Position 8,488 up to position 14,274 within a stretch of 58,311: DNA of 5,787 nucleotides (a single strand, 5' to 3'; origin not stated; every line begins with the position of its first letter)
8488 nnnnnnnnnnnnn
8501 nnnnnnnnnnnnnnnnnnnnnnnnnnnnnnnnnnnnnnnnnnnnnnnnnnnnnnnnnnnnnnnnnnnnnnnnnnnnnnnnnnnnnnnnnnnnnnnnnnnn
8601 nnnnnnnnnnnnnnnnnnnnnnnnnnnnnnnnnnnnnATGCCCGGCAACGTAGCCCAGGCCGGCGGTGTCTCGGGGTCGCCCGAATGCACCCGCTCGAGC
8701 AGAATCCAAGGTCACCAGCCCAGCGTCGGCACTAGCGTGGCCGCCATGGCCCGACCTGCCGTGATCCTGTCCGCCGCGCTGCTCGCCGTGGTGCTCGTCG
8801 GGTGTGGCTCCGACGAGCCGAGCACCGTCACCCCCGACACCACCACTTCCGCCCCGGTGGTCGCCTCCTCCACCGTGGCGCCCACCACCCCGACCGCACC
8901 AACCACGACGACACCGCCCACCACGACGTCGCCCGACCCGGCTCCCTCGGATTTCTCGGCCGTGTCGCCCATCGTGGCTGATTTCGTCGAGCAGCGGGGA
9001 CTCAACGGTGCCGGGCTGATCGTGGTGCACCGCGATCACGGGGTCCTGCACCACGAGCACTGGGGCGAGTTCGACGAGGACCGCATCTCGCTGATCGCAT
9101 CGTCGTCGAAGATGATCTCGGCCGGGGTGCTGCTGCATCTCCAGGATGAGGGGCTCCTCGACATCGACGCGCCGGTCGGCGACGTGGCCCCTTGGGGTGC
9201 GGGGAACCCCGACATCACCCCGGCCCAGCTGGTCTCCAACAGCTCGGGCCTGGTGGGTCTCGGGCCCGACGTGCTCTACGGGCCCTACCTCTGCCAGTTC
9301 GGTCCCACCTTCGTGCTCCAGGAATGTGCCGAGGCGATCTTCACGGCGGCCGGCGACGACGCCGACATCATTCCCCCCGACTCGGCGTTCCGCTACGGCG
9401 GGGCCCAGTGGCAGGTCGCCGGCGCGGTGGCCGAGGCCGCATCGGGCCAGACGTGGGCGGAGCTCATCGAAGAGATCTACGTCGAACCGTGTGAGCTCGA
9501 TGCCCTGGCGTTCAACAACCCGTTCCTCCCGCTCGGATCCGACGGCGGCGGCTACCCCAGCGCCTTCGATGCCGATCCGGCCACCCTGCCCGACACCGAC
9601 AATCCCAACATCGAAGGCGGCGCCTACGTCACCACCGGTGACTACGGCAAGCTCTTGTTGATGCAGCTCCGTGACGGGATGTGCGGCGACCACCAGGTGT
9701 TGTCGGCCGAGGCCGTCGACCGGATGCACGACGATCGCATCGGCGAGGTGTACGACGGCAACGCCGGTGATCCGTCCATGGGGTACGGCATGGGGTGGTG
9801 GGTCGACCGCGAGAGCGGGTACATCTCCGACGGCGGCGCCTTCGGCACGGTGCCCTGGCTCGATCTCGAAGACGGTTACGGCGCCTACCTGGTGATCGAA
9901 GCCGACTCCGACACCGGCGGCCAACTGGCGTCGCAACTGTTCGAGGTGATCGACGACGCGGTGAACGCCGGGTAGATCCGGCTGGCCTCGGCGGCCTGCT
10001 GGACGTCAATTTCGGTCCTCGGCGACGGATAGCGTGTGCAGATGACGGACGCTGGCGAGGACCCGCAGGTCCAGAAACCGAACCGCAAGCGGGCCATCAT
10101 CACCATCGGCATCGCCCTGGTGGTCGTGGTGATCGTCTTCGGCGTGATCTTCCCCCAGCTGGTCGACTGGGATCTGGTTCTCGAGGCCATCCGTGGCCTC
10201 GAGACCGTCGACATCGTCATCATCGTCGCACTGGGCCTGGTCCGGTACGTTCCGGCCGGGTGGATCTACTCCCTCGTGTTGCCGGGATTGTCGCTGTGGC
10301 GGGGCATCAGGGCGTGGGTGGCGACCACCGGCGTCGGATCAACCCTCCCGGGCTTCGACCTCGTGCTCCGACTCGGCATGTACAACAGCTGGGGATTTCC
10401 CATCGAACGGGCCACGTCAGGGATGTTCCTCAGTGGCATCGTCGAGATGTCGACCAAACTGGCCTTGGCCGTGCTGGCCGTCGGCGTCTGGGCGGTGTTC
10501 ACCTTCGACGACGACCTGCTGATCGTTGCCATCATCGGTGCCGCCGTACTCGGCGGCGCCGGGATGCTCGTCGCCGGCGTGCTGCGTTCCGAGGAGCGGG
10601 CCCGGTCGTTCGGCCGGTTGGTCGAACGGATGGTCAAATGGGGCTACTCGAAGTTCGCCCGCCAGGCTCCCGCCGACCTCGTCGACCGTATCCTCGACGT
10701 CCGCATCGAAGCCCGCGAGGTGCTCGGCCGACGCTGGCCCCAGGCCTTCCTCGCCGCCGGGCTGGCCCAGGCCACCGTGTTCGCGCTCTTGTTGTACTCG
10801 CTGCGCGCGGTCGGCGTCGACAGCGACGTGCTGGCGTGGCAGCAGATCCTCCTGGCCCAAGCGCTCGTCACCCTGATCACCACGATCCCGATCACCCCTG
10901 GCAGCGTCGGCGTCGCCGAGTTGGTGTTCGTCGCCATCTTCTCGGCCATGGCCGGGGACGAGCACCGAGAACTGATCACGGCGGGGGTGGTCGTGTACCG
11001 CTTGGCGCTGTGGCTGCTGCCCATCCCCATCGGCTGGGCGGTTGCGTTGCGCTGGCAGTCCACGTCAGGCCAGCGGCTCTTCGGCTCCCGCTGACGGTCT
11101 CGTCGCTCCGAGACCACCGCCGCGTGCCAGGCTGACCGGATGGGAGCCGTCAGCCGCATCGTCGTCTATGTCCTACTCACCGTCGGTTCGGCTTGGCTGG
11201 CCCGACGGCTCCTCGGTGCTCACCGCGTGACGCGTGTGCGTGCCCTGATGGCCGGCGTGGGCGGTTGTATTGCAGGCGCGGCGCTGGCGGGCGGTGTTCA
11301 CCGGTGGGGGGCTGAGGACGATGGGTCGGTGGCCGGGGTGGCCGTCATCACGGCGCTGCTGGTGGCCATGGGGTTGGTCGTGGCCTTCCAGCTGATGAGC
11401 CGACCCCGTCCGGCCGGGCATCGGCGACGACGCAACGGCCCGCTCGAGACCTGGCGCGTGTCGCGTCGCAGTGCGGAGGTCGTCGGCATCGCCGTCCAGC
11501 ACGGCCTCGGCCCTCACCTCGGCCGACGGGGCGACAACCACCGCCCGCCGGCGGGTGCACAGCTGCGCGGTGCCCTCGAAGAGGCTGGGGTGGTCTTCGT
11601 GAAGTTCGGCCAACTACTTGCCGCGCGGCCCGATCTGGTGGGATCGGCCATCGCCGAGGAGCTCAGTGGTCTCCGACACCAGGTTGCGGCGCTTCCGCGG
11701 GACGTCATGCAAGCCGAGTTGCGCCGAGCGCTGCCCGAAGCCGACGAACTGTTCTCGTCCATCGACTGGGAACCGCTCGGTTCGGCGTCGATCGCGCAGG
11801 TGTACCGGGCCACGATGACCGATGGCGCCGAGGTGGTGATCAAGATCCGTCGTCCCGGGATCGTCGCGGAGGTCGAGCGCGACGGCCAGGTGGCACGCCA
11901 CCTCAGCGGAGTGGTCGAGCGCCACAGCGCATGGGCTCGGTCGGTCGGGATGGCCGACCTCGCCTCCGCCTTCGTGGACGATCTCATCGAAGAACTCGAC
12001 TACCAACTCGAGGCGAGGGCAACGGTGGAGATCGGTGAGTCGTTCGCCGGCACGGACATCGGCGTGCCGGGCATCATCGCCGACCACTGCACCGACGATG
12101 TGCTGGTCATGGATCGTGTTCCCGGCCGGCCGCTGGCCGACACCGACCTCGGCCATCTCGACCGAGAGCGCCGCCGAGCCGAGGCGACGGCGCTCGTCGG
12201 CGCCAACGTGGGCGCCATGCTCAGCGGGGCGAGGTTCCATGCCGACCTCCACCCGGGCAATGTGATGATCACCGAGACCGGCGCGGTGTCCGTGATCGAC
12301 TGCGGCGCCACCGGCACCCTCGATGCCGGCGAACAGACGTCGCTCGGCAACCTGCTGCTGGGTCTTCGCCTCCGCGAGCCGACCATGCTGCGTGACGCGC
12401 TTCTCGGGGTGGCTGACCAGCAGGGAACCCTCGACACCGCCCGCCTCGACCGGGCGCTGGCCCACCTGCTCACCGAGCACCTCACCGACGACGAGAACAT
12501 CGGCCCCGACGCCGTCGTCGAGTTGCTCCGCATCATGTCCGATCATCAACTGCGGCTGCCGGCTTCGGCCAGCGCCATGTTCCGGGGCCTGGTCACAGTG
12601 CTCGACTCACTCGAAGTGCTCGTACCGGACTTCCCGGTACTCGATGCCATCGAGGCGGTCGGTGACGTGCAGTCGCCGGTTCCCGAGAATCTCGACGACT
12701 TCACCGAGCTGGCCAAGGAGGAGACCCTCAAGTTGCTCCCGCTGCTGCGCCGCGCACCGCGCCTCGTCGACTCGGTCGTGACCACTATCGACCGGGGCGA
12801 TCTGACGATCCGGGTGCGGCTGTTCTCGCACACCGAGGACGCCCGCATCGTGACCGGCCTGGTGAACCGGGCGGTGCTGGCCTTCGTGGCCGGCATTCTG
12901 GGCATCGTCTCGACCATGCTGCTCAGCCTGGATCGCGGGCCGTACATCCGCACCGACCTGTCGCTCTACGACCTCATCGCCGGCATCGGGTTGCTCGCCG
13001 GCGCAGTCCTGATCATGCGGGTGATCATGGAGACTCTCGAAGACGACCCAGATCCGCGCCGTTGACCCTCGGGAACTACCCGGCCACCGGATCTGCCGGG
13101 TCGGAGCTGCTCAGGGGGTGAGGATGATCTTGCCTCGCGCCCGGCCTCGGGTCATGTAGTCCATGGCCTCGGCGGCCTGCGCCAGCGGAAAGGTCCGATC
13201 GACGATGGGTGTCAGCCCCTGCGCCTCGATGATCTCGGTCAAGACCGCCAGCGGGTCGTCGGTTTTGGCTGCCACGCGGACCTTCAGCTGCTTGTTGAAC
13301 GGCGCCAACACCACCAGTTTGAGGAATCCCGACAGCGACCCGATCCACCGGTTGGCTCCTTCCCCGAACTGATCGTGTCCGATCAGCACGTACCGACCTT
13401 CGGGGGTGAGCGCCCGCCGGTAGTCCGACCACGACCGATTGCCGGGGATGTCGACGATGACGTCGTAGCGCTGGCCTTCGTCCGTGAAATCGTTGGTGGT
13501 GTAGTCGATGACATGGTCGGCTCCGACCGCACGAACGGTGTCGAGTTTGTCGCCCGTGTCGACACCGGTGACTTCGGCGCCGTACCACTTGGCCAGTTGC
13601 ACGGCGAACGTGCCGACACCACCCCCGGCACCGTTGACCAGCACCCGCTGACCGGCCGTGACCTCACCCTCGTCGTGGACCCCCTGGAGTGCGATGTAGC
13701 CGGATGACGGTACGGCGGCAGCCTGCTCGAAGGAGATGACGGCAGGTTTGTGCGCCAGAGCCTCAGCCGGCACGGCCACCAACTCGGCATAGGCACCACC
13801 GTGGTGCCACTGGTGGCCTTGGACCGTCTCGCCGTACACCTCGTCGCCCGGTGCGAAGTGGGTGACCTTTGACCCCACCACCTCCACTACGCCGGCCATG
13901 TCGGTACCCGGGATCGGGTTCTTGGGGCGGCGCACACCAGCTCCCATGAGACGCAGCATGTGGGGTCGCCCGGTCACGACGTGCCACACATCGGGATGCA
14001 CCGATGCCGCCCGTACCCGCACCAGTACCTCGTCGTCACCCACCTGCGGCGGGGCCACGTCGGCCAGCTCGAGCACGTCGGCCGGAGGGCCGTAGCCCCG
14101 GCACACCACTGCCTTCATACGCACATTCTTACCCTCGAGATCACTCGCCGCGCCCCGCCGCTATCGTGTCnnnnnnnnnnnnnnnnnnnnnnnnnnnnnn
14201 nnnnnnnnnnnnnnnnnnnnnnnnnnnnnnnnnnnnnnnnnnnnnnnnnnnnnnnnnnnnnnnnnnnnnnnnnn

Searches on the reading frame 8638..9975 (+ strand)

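Call 23: search_protein_families(library=ncbifam, proteins=[window:8638-9975:+], max_evalue=0.00001)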
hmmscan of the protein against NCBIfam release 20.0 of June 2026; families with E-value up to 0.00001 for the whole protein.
window:8638-9975:+ (445 aa): 1 family
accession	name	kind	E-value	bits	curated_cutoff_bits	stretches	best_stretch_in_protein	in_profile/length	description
NF052559.1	MthAcHydAcmB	equivalog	9.5e-10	37.8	550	0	247-370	169-296/391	methyl acetate hydrolase AcmB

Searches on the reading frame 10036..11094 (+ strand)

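Call 23: search_protein_families(library=ncbifam, proteins=[window:10036-11094:+], max_evalue=0.00001)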
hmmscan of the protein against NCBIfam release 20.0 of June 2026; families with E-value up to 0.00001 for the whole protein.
window:10036-11094:+ (352 aa): 2 families
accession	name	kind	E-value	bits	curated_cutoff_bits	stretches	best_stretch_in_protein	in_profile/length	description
NF033480.1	bifunc_MprF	equivalog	4.5e-07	28.5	600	0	244-338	206-295/841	bifunctional lysylphosphatidylglycerol flippase/synthetase MprF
TIGR00374.1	TIGR00374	subfamily_domain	4.6e-07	29.6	43.2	1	256-338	234-311/323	flippase-like domain-containing protein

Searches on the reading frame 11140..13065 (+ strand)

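Call 23: search_protein_families(library=ncbifam, proteins=[window:11140-13065:+], max_evalue=0.00001)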
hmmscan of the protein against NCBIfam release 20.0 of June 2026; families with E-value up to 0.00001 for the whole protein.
window:11140-13065:+ (641 aa): 3 families
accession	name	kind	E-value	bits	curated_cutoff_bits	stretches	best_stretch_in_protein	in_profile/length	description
TIGR01982.1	UbiB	equivalog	2.3e-69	234.1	487.55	1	132-505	42-419/436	2-polyprenylphenol 6-hydroxylase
NF003404.0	PRK04750.1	equivalog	3e-51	174.6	667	1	132-403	45-323/529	ubiquinone biosynthesis regulatory protein kinase UbiB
NF050082.1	ATPase_MABP1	exception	2.3e-22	79.4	800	1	155-406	66-317/435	macrolide-binding ATPase MABP-1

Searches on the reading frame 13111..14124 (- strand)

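Call 23: search_protein_families(library=ncbifam, proteins=[window:13111-14124:-], max_evalue=0.00001)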
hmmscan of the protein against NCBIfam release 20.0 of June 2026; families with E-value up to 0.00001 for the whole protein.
window:13111-14124:- (337 aa): 21 families
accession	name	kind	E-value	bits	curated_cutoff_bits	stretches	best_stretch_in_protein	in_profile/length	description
TIGR02824.1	quinone_pig3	subfamily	7.4e-47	159.9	296.8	1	3-336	1-324/325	putative NAD(P)H quinone oxidoreductase, PIG3 family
NF010344.0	PRK13771.1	subfamily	2.8e-31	108.7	349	2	93-336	99-332/334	putative alcohol dehydrogenase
NF041172.1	AcrlCoa_red_Thmprot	equivalog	2.8e-26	92.3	500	1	93-336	99-333/334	acryloyl-CoA reductase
TIGR01751.1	crot-CoA-red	equivalog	1.1e-25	90.2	378.55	2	110-216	140-249/398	crotonyl-CoA carboxylase/reductase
TIGR02817.1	adh_fam_1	subfamily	4.6e-24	85.5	284.05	1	19-211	18-204/336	zinc-binding alcohol dehydrogenase family protein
TIGR02823.1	oxido_YhdH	subfamily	5.8e-22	77.9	297.25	1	66-250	54-243/324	acrylyl-CoA reductase family protein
NF008024.0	PRK10754.1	subfamily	2.5e-21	76.1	348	1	72-249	61-239/327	NADPH:quinone reductase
NF041183.1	Pks2_ls1_myc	equivalog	2.9e-21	74.1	2400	1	26-335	1428-1727/2086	sulfolipid-1 biosynthesis phthioceranic/hydroxyphthioceranic acid synthase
NF051456.1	acrylyl_AcuI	equivalog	1.9e-16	59.8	440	1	27-334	24-321/325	acrylyl-CoA reductase (NADPH)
NF003808.0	PRK05396.1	equivalog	2.6e-16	59.4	380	1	108-219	117-226/341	L-threonine 3-dehydrogenase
NF047908.1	AldhRedAhr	equivalog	3.6e-15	55.7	470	1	92-335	102-333/335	NADPH-dependent aldehyde reductase Ahr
TIGR00692.1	tdh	equivalog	8.8e-14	51.3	458.35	1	109-336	116-339/340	L-threonine 3-dehydrogenase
NF041097.1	keto_inos_dh_IolM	equivalog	4.6e-12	45.3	450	1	18-102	40-123/389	scyllo-inosose 3-dehydrogenase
NF058644.1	CurcmRedCuraProt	equivalog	3.3e-11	42.8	440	1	15-216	15-202/336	NADPH-dependent curcumin/dihydrocurcumin reductase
TIGR03989.1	Rxyl_3153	subfamily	2.4e-10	40.2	440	0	110-209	139-239/370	NDMA-dependent alcohol dehydrogenase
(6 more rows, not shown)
